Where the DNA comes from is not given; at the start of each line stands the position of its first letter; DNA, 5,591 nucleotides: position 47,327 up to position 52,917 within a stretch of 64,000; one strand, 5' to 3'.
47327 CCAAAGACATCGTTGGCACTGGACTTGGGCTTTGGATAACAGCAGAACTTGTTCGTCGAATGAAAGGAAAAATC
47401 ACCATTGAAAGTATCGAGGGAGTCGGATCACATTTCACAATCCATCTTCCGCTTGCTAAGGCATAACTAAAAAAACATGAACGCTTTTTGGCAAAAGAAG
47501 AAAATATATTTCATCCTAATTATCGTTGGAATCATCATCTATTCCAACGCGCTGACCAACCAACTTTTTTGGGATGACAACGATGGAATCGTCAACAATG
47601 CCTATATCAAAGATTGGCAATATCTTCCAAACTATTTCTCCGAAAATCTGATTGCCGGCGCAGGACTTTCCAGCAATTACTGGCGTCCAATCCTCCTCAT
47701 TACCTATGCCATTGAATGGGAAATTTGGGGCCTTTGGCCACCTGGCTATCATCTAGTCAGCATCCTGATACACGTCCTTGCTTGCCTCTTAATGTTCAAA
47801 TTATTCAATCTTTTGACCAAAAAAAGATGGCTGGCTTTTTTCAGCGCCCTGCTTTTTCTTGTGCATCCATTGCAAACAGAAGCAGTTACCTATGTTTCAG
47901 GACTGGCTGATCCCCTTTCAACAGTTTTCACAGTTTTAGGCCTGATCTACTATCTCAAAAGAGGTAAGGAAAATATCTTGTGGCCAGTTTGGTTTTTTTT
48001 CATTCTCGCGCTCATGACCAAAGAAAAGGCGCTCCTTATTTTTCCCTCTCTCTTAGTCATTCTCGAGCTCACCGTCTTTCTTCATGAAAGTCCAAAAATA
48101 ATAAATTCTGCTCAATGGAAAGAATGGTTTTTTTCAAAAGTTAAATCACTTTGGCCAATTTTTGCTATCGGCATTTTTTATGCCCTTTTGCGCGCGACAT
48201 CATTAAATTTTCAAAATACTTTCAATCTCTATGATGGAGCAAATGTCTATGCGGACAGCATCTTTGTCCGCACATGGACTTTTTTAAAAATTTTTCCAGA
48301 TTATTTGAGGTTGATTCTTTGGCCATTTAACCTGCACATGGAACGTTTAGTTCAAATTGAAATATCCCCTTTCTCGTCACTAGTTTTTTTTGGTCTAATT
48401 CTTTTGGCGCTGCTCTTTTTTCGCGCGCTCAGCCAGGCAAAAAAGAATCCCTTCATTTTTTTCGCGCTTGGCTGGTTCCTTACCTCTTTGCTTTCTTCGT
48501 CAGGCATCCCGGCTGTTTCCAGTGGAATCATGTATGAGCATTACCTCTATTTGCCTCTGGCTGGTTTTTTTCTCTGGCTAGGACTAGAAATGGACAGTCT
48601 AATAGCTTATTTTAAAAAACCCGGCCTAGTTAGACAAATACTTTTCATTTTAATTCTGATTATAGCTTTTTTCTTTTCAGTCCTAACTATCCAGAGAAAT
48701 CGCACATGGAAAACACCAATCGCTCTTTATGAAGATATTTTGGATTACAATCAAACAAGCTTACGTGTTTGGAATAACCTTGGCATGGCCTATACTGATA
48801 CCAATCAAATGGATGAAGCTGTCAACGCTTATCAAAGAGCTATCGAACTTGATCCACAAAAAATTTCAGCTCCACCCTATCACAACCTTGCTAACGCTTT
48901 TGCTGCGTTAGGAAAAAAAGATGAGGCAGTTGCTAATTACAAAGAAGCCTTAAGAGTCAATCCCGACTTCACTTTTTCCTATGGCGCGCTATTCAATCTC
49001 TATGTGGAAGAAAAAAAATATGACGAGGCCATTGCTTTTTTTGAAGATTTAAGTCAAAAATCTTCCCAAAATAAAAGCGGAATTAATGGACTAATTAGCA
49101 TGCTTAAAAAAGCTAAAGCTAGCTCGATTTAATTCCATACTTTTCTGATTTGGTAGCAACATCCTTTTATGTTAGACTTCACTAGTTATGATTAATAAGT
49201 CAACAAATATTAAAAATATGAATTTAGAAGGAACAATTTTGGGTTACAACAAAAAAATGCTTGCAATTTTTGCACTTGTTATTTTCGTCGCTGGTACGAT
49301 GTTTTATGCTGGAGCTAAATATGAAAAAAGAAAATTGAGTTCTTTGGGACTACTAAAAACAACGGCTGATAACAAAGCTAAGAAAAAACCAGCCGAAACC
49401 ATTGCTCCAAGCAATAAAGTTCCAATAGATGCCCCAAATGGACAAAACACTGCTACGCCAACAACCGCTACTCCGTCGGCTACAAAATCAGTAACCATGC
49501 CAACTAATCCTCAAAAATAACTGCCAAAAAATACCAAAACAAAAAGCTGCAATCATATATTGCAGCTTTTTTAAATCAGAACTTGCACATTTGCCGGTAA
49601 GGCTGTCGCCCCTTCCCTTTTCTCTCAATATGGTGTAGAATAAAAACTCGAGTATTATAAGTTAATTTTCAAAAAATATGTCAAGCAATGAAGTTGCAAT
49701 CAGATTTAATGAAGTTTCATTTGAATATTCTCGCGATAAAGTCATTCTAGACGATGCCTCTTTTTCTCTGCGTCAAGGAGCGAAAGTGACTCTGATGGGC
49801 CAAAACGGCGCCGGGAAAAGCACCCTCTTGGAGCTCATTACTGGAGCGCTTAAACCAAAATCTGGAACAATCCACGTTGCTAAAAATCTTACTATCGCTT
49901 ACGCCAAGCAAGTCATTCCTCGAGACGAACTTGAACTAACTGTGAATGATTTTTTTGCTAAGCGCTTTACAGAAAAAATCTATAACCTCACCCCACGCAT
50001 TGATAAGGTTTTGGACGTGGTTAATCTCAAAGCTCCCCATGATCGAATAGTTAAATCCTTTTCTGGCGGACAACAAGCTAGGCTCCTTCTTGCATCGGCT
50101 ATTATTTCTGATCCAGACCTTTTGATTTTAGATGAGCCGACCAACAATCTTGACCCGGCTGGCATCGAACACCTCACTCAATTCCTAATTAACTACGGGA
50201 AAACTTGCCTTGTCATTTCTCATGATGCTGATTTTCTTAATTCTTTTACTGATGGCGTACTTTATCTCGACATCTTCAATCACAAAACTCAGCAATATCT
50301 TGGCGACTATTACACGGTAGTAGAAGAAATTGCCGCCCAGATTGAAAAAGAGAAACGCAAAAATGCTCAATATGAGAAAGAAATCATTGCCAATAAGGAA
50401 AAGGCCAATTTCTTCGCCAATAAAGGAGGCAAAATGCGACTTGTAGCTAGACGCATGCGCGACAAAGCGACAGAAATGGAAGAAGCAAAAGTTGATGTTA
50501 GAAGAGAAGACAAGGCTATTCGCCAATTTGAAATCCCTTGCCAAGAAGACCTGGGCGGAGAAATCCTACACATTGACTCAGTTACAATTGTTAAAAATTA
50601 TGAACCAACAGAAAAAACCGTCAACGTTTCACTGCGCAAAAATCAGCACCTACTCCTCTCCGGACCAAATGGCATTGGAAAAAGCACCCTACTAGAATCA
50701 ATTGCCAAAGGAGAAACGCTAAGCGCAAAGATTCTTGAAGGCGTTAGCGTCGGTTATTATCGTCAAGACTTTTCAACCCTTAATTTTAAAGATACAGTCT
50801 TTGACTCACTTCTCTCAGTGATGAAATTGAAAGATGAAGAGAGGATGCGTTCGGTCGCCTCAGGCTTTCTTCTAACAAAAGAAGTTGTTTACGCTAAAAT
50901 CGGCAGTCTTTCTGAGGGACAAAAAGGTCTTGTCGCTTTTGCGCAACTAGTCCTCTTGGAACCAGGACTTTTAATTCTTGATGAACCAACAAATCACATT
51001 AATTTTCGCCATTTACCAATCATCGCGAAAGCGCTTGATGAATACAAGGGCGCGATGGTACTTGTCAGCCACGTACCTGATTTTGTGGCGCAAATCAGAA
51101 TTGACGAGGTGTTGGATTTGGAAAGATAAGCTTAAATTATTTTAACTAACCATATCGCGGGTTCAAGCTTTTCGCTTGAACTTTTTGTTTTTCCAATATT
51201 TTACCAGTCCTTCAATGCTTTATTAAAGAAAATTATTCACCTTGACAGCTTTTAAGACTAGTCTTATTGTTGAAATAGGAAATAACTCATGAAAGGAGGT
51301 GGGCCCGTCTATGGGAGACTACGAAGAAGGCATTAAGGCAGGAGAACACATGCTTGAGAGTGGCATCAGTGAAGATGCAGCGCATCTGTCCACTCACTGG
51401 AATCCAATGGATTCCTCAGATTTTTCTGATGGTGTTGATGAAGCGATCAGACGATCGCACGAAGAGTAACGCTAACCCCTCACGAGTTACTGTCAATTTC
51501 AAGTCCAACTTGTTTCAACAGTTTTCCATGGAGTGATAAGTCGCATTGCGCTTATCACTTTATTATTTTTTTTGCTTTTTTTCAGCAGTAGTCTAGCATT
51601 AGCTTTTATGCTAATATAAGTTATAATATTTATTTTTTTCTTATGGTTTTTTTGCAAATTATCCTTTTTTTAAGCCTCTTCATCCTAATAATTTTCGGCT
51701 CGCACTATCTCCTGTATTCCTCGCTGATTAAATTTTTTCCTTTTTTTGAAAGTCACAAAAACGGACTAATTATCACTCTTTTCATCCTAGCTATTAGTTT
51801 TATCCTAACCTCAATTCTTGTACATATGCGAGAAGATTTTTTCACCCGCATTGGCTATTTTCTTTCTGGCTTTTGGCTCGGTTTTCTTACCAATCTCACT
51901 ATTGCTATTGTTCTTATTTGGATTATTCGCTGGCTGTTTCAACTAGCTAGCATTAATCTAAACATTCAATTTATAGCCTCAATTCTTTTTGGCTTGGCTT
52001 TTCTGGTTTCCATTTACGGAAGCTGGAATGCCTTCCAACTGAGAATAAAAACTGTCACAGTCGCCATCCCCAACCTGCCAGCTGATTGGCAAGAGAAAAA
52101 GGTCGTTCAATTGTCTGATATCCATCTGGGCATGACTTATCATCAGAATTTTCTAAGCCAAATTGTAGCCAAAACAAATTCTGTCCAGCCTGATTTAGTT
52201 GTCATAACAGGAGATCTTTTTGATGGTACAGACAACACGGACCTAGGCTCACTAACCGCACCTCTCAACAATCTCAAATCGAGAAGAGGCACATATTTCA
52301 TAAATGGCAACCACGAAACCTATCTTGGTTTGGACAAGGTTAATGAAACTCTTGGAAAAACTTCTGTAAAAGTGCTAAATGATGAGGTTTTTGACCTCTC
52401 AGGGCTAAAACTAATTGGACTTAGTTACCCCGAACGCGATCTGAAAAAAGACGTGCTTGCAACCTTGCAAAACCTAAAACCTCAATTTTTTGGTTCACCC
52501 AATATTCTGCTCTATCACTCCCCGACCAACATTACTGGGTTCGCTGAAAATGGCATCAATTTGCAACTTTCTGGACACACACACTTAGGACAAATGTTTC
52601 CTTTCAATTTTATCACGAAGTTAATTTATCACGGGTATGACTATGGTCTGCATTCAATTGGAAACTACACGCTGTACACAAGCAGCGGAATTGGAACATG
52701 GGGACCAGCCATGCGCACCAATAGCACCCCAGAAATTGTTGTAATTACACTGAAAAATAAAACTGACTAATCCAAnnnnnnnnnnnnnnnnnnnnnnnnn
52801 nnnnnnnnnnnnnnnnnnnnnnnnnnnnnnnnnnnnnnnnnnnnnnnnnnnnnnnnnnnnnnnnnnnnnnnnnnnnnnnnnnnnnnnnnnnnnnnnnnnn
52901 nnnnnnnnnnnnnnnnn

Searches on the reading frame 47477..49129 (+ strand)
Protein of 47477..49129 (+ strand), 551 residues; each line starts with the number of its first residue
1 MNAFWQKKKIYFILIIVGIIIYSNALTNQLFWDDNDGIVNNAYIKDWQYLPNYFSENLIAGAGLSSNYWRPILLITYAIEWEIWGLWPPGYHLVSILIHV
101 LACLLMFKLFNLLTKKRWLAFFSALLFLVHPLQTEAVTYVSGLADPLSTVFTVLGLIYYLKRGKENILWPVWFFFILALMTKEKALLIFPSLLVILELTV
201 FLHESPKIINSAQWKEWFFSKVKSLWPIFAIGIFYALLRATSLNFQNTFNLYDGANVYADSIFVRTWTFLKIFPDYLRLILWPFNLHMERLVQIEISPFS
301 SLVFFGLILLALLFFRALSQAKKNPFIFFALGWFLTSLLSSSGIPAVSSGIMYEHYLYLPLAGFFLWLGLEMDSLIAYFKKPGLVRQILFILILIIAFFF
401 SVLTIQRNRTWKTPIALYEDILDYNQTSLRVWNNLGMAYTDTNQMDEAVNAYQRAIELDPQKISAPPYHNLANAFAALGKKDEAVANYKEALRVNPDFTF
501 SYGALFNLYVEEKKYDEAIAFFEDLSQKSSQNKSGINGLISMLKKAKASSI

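Call 38: search_protein_families(library=pfam, proteins=[window:47477-49129:+], max_evalue=0.001)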
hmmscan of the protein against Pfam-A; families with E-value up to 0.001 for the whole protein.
window:47477-49129:+ (551 aa): 15 families
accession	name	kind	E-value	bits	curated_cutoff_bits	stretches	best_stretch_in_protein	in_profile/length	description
PF00515.34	TPR_1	-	6.4e-21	73.7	27.8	2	430-461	2-33/34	Tetratricopeptide repeat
PF13181.12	TPR_8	-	3.2e-20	70.9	25.7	2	430-461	2-33/34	Tetratricopeptide repeat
PF07719.23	TPR_2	-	3.4e-18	64.6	27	2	430-461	2-33/34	Tetratricopeptide repeat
PF13431.12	TPR_17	-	5.2e-15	54.8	24.4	0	451-485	1-33/34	Tetratricopeptide repeat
PF13414.12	TPR_11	-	1.6e-14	53.7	26.8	2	436-479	1-42/42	TPR repeat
PF13176.12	TPR_7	-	6.4e-13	48.1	27.9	1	432-461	2-33/36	Tetratricopeptide repeat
PF14559.12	TPR_19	-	5.9e-12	46.2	25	2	478-529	4-55/68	Tetratricopeptide repeat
PF13424.12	TPR_12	-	6.1e-12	46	30.1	1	429-494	3-74/77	Tetratricopeptide repeat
PF13432.12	TPR_16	-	1.5e-11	44.9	32.7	1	470-526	2-58/65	Tetratricopeptide repeat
PF13428.12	TPR_14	-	5e-10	39.5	23.5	0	469-498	5-34/44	Tetratricopeptide repeat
PF13374.12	TPR_10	-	2.4e-08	34.2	27.5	0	433-457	6-30/42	Tetratricopeptide repeat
PF13174.12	TPR_6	-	1.6e-07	32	26.3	0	435-461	6-32/33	Tetratricopeptide repeat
PF23914.1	TPR_CcmH_CycH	-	1.6e-06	28.5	42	1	424-533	45-155/158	Cytochrome c-type biogenesis protein H TPR domain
PF01535.26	PPR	-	2.6e-05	24.6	25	0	500-526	1-27/31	PPR repeat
PF13429.12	TPR_15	-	0.00038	20.4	26.2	0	474-527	155-208/280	Tetratricopeptide repeat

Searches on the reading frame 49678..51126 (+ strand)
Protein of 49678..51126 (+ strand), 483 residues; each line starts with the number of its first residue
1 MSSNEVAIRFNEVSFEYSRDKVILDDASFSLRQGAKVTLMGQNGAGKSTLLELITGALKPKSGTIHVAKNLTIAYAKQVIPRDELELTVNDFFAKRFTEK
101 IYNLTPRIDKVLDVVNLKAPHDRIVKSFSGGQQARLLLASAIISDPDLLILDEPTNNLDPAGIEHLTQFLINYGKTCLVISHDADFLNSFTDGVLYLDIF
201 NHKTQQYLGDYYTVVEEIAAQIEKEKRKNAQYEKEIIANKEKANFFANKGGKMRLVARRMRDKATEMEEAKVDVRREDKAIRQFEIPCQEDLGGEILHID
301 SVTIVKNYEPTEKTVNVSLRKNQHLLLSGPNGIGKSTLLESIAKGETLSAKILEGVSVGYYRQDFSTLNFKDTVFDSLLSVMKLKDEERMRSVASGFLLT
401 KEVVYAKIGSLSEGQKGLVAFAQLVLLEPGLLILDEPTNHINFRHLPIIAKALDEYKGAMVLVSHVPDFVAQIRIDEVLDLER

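Call 38: search_protein_families(library=pfam, proteins=[window:49678-51126:+], max_evalue=0.001)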
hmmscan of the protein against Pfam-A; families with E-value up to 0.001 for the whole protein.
window:49678-51126:+ (483 aa): 27 families (the best 25 are shown)
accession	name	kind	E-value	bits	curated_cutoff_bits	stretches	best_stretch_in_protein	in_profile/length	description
PF00005.33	ABC_tran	-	2.5e-48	164.6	25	2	24-156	1-137/137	ABC transporter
PF13304.12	AAA_21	-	4.3e-17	63.6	27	1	127-183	237-299/304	AAA domain, putative AbiEii toxin, Type IV TA system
PF02463.25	SMC_N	-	3.4e-10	40.2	40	0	305-342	10-44/220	RecF/RecN/SMC N terminal domain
PF13555.12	AAA_29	-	9.2e-10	38.6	27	0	30-62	18-50/61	P-loop containing region of AAA domain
PF13476.12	AAA_23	-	6.2e-09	37.2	27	0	40-62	25-47/201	AAA domain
PF03193.22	RsgA_GTPase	-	7.8e-09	36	30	0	34-66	106-138/174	RsgA GTPase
PF13175.12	AAA_15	-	1.8e-08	34.9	32.1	0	304-342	7-43/374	AAA ATPase domain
PF20720.3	nSTAND3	-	2.6e-08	34.1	27.2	0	317-343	12-38/155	Novel STAND NTPase 3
PF13191.12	AAA_16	-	2.7e-07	31.7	32.6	0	323-349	25-51/167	AAA ATPase domain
PF13401.12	AAA_22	-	5.3e-06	27.2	27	0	321-357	4-33/130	AAA domain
PF25201.1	nSTAND6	-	1.2e-05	25.9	27.7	0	314-353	10-49/148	Novel STAND NTPase 6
PF05729.18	NACHT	-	3.3e-05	24.2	26.7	0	325-344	3-22/167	NACHT domain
PF24883.2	NPHP3_N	-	6.7e-05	23.6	24.8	0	321-379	21-76/164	Nephrocystin 3, N-terminal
PF13173.12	AAA_14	-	9.2e-05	22.9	27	0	322-354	2-28/129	AAA domain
PF00004.35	AAA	-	0.00012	23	21.2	0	325-345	1-21/131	ATPase family associated with various cellular activities (AAA)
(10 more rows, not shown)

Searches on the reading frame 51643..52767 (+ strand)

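Call 38: search_protein_families(library=pfam, proteins=[window:51643-52767:+], max_evalue=0.001)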
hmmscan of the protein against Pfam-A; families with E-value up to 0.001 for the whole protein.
window:51643-52767:+ (375 aa): 2 families
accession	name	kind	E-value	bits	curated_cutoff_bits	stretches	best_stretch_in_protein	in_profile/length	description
PF00149.33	Metallophos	-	3.1e-12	47.8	21.5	1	153-314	2-189/191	Calcineurin-like phosphoesterase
PF12850.12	Metallophos_2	-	0.00064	20.2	27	0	153-314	2-117/154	Calcineurin-like phosphoesterase superfamily domain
